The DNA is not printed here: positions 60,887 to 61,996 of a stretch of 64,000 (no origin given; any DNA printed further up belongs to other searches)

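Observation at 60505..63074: tRNA/RNA-end module: Thg1-like 3'-5' polymerase next to a Nudix-HD fusion (RNA ligase-like gene elsewhere)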

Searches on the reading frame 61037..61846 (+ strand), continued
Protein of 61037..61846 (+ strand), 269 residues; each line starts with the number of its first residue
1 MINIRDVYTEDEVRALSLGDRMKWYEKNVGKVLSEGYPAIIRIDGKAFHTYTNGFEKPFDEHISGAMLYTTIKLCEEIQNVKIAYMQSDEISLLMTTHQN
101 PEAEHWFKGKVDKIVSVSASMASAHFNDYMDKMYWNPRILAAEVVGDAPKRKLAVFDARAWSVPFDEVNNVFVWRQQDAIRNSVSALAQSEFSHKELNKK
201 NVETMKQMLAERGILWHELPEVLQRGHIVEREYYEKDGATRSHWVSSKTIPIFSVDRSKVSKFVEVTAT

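Call 53: get_annotated_region(hit=H163, flank=4000)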
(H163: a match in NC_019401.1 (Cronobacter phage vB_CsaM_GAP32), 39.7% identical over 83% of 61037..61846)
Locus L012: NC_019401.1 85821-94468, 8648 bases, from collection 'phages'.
description: Cronobacter phage vB_CsaM_GAP32, complete genome.
organism: Cronobacter phage vB_CsaM_GAP32 (NCBI taxid 1141136)
taxonomy: Viruses; Duplodnaviria; Heunggongvirae; Uroviricota; Caudoviricetes; Mimasvirus; Mimasvirus GAP32
host: Cronobacter sakazakii; source: -; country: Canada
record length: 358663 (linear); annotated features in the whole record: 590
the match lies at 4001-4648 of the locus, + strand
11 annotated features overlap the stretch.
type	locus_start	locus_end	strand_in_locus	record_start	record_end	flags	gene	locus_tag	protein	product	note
CDS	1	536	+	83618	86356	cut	-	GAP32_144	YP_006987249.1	hypothetical protein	similar to C-terminus YP_418148.1 hypothetical protein PPEV_gp115 [Pseudomonas phage EL]; 1 transmembrane domains shown ...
CDS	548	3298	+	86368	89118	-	-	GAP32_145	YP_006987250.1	hypothetical protein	similar to YP_418148.1 hypothetical protein PPEV_gp115 [Pseudomonas phage EL]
CDS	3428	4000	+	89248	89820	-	-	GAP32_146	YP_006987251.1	hypothetical protein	-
CDS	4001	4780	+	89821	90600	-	-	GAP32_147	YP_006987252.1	tRNA-His guanylyltransferase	similar to YP_001957040.1 putative Thg1 [Pseudomonas phage 201phi2-1]; COG4021, Uncharacterized conserved protein; ...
CDS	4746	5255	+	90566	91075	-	-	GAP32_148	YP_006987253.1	hypothetical protein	-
CDS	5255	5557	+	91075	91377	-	-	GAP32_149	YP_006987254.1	hypothetical protein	similar to YP_003969388.1 NrdA.1 conserved hypothetical protein [Aeromonas phage phiAS5]; PB002144 Pfam-B_2144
CDS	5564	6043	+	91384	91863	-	-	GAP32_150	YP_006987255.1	hypothetical protein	-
CDS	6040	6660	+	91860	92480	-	-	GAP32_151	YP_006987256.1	hypothetical protein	-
CDS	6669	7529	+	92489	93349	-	-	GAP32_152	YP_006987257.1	DNA methyltransferase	similar to CBX30922.1 hypothetical protein N47_E44340 [uncultured Desulfobacterium sp.]; PF01555.12 N6_N4_Mtase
CDS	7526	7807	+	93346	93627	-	-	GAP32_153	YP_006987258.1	hypothetical protein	-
CDS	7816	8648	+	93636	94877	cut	-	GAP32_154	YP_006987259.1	nucleotidyltransferase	similar to YP_001869348.1 hypothetical protein Npun_F6116 [Nostoc punctiforme PCC 73102]; PF10127.3 Nuc-transf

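Call 57: find_related_loci(query=A4, collection=viral_contigs, flank=10000)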
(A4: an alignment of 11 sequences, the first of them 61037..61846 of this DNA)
Query A4 (269 aa) in viral_contigs; peptide patterns used: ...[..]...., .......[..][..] (x = any residue, [..] = any of these).
600 stretches matched a pattern (row limit reached: there are more); 583 encode a relative of the query (tblastn E <= 1e-3); the best 80 are kept; 80 distinct loci.
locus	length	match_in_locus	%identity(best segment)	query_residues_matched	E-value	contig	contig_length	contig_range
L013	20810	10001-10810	44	2-269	2e-74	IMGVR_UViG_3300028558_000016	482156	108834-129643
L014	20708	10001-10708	46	18-266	1e-68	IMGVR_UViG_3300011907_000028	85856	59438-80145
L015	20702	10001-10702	46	18-264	9e-68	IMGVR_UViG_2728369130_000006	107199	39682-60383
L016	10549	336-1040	45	17-264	4e-67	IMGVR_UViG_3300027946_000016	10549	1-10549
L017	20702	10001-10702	46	18-264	3e-66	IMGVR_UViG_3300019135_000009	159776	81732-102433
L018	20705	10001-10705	44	17-264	5e-66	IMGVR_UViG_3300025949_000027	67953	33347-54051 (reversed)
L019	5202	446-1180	42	10-267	2e-64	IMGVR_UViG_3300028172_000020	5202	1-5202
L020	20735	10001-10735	42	10-267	7e-64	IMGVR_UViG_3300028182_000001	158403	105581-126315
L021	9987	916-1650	42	10-267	7e-64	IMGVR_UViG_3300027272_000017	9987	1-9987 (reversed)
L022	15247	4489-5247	42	17-264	9e-63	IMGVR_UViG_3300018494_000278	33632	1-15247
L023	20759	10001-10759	42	17-264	1e-62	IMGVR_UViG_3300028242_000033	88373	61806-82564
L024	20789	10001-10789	42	10-257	9e-63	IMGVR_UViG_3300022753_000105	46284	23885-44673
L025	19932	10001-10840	41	17-264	2e-62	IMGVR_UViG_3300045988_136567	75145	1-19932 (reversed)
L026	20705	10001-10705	44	17-264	1e-62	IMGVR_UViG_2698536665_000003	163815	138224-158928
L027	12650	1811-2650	40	17-264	4e-62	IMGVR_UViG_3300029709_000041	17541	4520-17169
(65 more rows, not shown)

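Call 62: search_protein_families(library=padloc, proteins=[window:61037-61846:+], max_evalue=0.01)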
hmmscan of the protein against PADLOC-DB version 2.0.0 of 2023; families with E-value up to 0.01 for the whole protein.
window:61037-61846:+ (269 aa): 0 families

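Call 64: search_protein_families(library=ncbifam, proteins=[window:61037-61846:+], max_evalue=0.01)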
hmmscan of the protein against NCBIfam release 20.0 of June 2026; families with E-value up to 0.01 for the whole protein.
window:61037-61846:+ (269 aa): 0 families
